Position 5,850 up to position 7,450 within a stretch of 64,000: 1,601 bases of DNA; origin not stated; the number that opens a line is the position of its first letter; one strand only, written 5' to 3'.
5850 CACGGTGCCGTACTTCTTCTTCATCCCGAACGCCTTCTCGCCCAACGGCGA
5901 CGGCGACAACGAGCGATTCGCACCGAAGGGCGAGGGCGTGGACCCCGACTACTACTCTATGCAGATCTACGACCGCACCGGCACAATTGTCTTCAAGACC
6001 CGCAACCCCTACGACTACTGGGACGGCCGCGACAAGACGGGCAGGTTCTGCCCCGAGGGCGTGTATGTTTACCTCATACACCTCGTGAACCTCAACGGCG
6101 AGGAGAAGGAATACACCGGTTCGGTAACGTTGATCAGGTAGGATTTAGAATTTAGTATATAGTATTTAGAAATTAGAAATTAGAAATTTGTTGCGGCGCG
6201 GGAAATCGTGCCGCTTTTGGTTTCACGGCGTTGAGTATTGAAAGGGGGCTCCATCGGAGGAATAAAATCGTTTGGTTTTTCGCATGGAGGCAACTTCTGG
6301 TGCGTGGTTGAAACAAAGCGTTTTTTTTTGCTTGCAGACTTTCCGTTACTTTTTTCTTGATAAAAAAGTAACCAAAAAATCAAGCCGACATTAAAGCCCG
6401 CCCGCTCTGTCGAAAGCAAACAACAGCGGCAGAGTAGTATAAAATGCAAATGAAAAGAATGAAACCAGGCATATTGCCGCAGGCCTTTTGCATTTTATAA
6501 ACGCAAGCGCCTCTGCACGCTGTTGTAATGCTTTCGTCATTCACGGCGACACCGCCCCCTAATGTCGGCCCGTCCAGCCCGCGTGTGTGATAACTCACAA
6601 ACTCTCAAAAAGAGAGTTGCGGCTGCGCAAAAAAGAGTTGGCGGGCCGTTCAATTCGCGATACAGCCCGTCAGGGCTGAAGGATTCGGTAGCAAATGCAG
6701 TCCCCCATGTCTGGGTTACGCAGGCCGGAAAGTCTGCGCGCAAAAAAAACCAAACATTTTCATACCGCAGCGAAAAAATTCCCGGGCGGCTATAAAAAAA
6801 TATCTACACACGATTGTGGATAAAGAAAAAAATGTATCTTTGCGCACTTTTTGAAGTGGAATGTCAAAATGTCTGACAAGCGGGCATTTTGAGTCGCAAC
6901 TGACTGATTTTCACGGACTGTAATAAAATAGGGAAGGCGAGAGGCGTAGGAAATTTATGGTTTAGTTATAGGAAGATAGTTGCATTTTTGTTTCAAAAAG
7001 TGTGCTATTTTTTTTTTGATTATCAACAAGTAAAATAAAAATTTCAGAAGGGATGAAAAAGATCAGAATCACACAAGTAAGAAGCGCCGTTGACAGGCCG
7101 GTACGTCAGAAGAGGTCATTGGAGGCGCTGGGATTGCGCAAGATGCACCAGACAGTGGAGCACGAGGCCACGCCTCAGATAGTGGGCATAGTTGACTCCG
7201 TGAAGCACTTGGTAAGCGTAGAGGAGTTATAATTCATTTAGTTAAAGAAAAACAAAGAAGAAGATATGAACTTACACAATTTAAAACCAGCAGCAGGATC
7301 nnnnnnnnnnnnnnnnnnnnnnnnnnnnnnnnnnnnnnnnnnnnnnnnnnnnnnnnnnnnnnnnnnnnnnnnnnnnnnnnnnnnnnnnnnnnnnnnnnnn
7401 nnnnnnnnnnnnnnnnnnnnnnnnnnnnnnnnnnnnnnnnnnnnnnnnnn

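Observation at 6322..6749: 428-bp element bounded by 24-nt inverted repeats, containing a roughly 190-nt nested hairpin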

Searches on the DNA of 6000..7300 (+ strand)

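Call 7: search_rna_families(source=window, start=6000, end=7300, threshold=evalue, max_evalue=10)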
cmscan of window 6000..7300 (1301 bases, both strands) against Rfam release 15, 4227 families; matches with E-value up to 10: 10.
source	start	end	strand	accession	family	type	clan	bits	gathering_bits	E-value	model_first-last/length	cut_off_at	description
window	6266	6386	-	RF00561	SNORA40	Gene; snRNA; snoRNA; HACA-box;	-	22.4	51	0.36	1-128/128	no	Small nucleolar RNA SNORA40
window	7124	7150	+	RF01107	SBRMV1_UPD-PKf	Cis-reg;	-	20.3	39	0.67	1-27/27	no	Pseudoknot of upstream pseudoknot domain (UPD) of the 3'UTR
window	6338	6379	-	RF03578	mir-3910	Gene; miRNA;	-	20.2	95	0.59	1-82/82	no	mir-3910 microRNA precursor family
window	6774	6842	-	RF00078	MicA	Gene; sRNA;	-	20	41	3.1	1-75/75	no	MicA sRNA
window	6338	6379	+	RF03578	mir-3910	Gene; miRNA;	-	17.5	95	3.2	1-82/82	no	mir-3910 microRNA precursor family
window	6973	7015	+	RF04344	Plastid-psbA-3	Cis-reg;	CL00153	17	48.4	6.9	1-57/57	no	Plastid-psbA-3 3UTR RNA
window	6324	6390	-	RF03323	mir-3613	Gene; miRNA;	-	16.4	91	3.6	1-86/86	no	mir-3613 microRNA precursor family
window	6282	6391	-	RF01443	S_pombe_snR91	Gene; snRNA; snoRNA; HACA-box;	-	16.3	50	7.4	1-144/144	no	small nucleolar RNA snR91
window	6153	6222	+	RF02871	ncS54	Gene; sRNA;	-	15.6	43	2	1-79/79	no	Burkholderia sRNA 54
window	6971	7049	+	RF02081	STnc550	Gene; sRNA;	-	10.6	48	9.6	221-304/388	no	Enterobacterial sRNA STnc550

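Call 38: search_dna_similar(query=window:6225-6800:+, collection=plasmids, mode=distant, max_evalue=0.001)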
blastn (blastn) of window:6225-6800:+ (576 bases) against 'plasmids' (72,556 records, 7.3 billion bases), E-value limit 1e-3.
Records with a match: 4; places in all: 6; records where one place covers at least 80% of the query: 0.
Best place of each record, by identity: 95-99% 1; 80-90% 3.
By first word of the organism name: Persicobacter 2; Aureibacter 1; Ilyobacter 1.
By predicted mobility (MOB-suite, as given by PLSDB): non-mobilizable 4.
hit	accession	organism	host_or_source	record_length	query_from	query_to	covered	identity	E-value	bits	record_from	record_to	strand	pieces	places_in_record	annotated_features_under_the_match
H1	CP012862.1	Persicobacter sp. JZB09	cell culture,soil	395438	115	163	9%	83.7%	3e-4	54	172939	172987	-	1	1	record has no annotation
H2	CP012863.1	Persicobacter sp. JZB09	cell culture,soil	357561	115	160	8%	87.2%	8e-5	55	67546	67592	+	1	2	record has no annotation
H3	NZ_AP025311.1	Aureibacter tunicatorum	-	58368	122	160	7%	97.4%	6e-7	64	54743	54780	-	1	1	none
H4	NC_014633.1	Ilyobacter polytropus DSM 2926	marine mud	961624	120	162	7%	88.4%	8e-5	56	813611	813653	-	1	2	none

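Call 39: search_dna_similar(query=window:6225-6800:+, collection=phages, mode=distant, max_evalue=0.001)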
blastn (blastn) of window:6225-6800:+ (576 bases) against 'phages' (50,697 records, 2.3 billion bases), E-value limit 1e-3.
No match.
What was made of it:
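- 6570..6725 (.): Right-hand domain with several short hairpins. It is the most variable part between strains and has no homologue found elsewhere. It may be a degenerate second unit. Distant blastn finds nothing beyond H1 (calls 38, 39).
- Tried and rejected: Against plasmids: only the H1 core matched (calls 38, 39).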

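Call 40: get_annotated_region(hit=H3, flank=1500)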
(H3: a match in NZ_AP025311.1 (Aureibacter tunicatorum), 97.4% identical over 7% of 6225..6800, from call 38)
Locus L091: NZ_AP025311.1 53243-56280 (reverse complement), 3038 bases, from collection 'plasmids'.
description: Aureibacter tunicatorum strain NBRC 107587 plasmid pAT6, complete sequence
organism: Aureibacter tunicatorum (NCBI taxid 866807)
taxonomy: Bacteria; Bacteroidota; Cytophagia; Cytophagales; Persicobacteraceae; Aureibacter; Aureibacter tunicatorum
host: -; source: -; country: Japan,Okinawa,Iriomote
typing (MOB-suite, as given by PLSDB): non-mobilizable
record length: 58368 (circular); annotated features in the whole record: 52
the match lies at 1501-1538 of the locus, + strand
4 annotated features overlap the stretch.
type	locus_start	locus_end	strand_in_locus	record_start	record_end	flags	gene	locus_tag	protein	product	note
CDS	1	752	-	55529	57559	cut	cas3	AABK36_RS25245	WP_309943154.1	type I-D CRISPR-associated helicase Cas3'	GO:0043571 - maintenance of CRISPR repeat elements [Evidence IEA]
CDS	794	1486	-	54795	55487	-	cas5d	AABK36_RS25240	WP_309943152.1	type I-D CRISPR-associated protein Cas5/Csc1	-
CDS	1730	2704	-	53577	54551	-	cas7d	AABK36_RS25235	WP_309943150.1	type I-D CRISPR-associated protein Cas7/Csc2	-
CDS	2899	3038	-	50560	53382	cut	-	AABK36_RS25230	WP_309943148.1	hypothetical protein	-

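Call 41: get_annotated_region(hit=H4, flank=1500)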
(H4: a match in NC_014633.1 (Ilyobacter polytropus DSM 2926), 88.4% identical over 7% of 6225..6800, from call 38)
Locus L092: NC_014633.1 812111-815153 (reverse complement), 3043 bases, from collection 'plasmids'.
description: Ilyobacter polytropus DSM 2926 plasmid pILYOP01, complete sequence
organism: Ilyobacter polytropus DSM 2926 (NCBI taxid 572544)
taxonomy: Bacteria; Fusobacteriota; Fusobacteriia; Fusobacteriales; Fusobacteriaceae; Ilyobacter; Ilyobacter polytropus; Ilyobacter polytropus DSM 2926
host: -; source: marine mud; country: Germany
typing (MOB-suite, as given by PLSDB): non-mobilizable; replicon rep_cluster_99
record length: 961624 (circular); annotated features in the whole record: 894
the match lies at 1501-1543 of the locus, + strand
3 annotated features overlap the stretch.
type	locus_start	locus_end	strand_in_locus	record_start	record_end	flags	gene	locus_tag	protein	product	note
CDS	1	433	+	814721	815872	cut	-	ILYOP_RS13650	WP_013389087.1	aminotransferase class V-fold PLP-dependent enzyme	-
CDS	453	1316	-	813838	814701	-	-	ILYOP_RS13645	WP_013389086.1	patatin family protein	-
CDS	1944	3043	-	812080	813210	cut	-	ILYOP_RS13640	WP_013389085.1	M20 family metallopeptidase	-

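Call 46: search_rna_families(sources=[L091, L092], threshold=evalue, max_evalue=1)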
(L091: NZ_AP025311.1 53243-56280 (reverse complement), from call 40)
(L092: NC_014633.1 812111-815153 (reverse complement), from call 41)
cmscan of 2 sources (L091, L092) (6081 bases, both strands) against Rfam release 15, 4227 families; matches with E-value up to 1: 4.
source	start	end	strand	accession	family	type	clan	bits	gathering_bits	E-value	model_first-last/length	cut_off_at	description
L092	1901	2041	-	RF04182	GibS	Gene; sRNA;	-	33.1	115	0.097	1-142/142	no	GibS sRNA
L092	404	486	+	RF01770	rimP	Cis-reg; leader;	-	25.4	47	0.7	1-102/102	no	Gammaprotebacteria rimP leader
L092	2265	2329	-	RF00151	SNORD58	Gene; snRNA; snoRNA; CD-box;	CL00064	25.1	42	0.056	1-65/65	no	Small nucleolar RNA SNORD58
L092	369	491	+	RF01459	rliE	Gene; sRNA;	-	25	90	0.7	74-199/222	no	Listeria sRNA rliE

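Call 47: search_dna_similar(query=window:6340-6400:+, collection=plasmids, mode=distant, max_evalue=10, max_rows=60)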
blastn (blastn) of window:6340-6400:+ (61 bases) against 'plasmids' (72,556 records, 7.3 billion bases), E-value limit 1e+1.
Records with a match: 78; places in all: 130; records where one place covers at least 80% of the query: 0.
Best place of each record, by identity: >=99% 11; 95-99% 8; 90-95% 17; 80-90% 37; 60-80% 5.
By first word of the organism name: Fulvitalea 8; Enterococcus 8; Bacillus 7; Escherichia 6; Persicobacter 5; Macrococcoides 4; Parabacteroides 3; Acinetobacter 3; Subdoligranulum 3; Borrelia 3; and 22 more.
By predicted mobility (MOB-suite, as given by PLSDB): non-mobilizable 57; mobilizable 11; conjugative 10.
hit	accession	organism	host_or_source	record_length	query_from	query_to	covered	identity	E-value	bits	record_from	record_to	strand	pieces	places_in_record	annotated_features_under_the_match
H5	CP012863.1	Persicobacter sp. JZB09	cell culture,soil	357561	1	45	74%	87.0%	2e-5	54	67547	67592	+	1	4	record has no annotation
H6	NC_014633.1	Ilyobacter polytropus DSM 2926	marine mud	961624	2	45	72%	88.6%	2e-3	47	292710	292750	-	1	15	none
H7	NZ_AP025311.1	Aureibacter tunicatorum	-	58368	7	45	64%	97.4%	3e-8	64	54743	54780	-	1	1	none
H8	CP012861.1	Persicobacter sp. JZB09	cell culture,soil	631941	1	45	74%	84.4%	2e-4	51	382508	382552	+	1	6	record has no annotation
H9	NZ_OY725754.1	Parabacteroides distasonis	-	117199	6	45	66%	87.5%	2e-4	51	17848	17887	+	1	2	none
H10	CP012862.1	Persicobacter sp. JZB09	cell culture,soil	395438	7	45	64%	87.5%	2e-3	47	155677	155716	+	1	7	record has no annotation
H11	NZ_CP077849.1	Acinetobacter baumannii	Homo sapiens,Rectal swab_P28_BU14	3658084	2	40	64%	87.2%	2e-3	46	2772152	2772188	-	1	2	none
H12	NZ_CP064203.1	Acinetobacter baumannii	Homo sapiens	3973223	2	40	64%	87.2%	2e-3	46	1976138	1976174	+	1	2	none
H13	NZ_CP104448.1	Acinetobacter baumannii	Homo sapiens,sputum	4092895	2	40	64%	84.6%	4e-1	39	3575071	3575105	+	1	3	none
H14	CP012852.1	Persicobacter sp. JZB09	cell culture,soil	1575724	11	45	57%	91.7%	7e-4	49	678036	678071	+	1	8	none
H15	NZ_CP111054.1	Chondrinema litorale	Seaweed,red alga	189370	8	45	62%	84.2%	5e+0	36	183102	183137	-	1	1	none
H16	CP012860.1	Persicobacter sp. JZB09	cell culture,soil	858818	11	45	57%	91.4%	2e-4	51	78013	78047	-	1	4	record has no annotation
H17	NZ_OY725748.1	Parabacteroides distasonis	-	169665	6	45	66%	80.0%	1e+0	37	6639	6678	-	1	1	none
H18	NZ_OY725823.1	Parabacteroides distasonis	-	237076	6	45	66%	80.0%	1e+0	37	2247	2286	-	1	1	none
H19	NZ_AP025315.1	Fulvitalea axinellae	-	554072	6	42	61%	86.5%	9e-3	46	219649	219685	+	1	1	none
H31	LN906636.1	Limosilactobacillus reuteri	-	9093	6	38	54%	90.9%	3e-2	44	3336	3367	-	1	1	none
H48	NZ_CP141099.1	Enterococcus faecalis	Homo sapiens,Infected Human Urine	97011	15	44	49%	87.1%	5e+0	36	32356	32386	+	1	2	RusA family crossover junction endodeoxyribonuclease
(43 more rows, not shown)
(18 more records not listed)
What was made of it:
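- The H1 plus linker core hits many replicons: 78 plasmid-collection records at a permissive E-value limit of 10 (the lower-ranked ones, e.g. inside mecB or ABC-transporter genes, look like chance), among them Ilyobacter with 15 places for the core and Persicobacter with 4-8 per replicon (call 47).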

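Call 48: get_annotated_region(hit=H6, flank=1200)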
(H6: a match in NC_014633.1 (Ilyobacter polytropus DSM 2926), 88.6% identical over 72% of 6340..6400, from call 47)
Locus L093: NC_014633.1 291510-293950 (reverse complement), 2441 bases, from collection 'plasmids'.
description: Ilyobacter polytropus DSM 2926 plasmid pILYOP01, complete sequence
organism: Ilyobacter polytropus DSM 2926 (NCBI taxid 572544)
taxonomy: Bacteria; Fusobacteriota; Fusobacteriia; Fusobacteriales; Fusobacteriaceae; Ilyobacter; Ilyobacter polytropus; Ilyobacter polytropus DSM 2926
host: -; source: marine mud; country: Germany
typing (MOB-suite, as given by PLSDB): non-mobilizable; replicon rep_cluster_99
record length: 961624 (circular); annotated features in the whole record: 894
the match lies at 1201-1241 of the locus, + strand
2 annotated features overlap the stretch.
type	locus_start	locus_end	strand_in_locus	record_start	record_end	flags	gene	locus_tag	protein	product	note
CDS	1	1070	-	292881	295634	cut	-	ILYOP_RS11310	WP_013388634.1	EAL domain-containing protein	-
CDS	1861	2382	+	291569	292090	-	-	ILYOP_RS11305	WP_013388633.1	NUDIX hydrolase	-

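Call 49: get_annotated_region(hit=H5, flank=1200)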
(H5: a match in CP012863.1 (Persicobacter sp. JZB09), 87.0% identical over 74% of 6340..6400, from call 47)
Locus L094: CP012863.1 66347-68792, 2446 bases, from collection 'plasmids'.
description: Persicobacter sp. JZB09 plasmid JZB09-Plasmid5, complete sequence
organism: Persicobacter sp. JZB09 (NCBI taxid 1085624)
taxonomy: Bacteria; Bacteroidota; Cytophagia; Cytophagales; Persicobacteraceae; Persicobacter; Persicobacter sp. JZB09
host: -; source: cell culture,soil; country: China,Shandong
typing (MOB-suite, as given by PLSDB): non-mobilizable; replicon rep_cluster_923
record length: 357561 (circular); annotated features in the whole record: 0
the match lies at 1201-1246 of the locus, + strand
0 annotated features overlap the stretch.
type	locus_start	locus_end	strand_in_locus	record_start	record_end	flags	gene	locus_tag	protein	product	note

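Call 50: get_annotated_region(hit=H9, flank=1200)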
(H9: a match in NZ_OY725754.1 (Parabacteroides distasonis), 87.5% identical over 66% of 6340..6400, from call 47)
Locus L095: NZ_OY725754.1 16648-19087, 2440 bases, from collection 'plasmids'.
description: Parabacteroides distasonis strain Parabacteroides distasonis TSDC17.2-1.1 plasmid 9, complete sequence
organism: Parabacteroides distasonis (NCBI taxid 823)
taxonomy: Bacteria; Bacteroidota; Bacteroidia; Bacteroidales; Tannerellaceae; Parabacteroides; Parabacteroides distasonis
host: -; source: -; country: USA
typing (MOB-suite, as given by PLSDB): non-mobilizable
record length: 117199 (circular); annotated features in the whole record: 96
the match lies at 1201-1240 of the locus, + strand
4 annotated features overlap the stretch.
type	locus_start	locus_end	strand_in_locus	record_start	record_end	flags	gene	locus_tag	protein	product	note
CDS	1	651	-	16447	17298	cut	prmA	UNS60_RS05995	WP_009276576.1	50S ribosomal protein L11 methyltransferase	GO:0006479 - protein methylation [Evidence IEA]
CDS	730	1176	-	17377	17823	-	-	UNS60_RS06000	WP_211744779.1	N-acetylmuramoyl-L-alanine amidase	GO:0009253 - peptidoglycan catabolic process [Evidence IEA]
CDS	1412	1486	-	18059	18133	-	-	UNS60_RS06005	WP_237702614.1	smalltalk protein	-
CDS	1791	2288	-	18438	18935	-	-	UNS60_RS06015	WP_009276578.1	HU family DNA-binding protein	-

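Call 51: get_annotated_region(hit=H11, flank=1200)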
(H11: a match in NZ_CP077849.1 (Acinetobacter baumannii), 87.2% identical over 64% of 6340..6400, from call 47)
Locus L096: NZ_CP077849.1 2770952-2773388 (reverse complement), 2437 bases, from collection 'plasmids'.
description: Acinetobacter baumannii strain DETAB-P16 plasmid pDETAB15, complete sequence
organism: Acinetobacter baumannii (NCBI taxid 470)
taxonomy: Bacteria; Pseudomonadota; Gammaproteobacteria; Moraxellales; Moraxellaceae; Acinetobacter; Acinetobacter baumannii
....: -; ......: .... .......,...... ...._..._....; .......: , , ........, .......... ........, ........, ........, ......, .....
typing (MOB-suite, as given by PLSDB): mobilizable; replicon rep_cluster_1254; relaxase MOBP
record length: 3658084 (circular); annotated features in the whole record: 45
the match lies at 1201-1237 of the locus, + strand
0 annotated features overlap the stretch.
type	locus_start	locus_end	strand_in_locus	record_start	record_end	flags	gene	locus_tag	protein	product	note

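Call 52: get_annotated_region(hit=H19, flank=1200)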
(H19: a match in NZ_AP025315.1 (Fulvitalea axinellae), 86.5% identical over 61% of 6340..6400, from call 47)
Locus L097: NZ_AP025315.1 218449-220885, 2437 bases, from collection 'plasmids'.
description: Fulvitalea axinellae strain DSM 100852 plasmid pFA1, complete sequence
organism: Fulvitalea axinellae (NCBI taxid 1182444)
taxonomy: Bacteria; Bacteroidota; Cytophagia; Cytophagales; Persicobacteraceae; Fulvitalea; Fulvitalea axinellae
host: -; source: -; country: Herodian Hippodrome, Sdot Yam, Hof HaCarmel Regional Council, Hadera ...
typing (MOB-suite, as given by PLSDB): non-mobilizable
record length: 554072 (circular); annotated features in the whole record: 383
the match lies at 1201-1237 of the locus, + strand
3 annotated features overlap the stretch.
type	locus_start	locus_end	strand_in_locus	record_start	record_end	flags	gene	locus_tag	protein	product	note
CDS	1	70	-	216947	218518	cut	ahpF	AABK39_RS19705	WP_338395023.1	alkyl hydroperoxide reductase subunit F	GO:0009398 - FMN biosynthetic process [Evidence IEA]; GO:0006805 - xenobiotic metabolic process [Evidence IEA]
CDS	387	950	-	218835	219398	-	ahpC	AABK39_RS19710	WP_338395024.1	alkyl hydroperoxide reductase subunit C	GO:0006979 - response to oxidative stress [Evidence IEA]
CDS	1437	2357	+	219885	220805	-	-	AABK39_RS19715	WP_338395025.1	LysR substrate-binding domain-containing protein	-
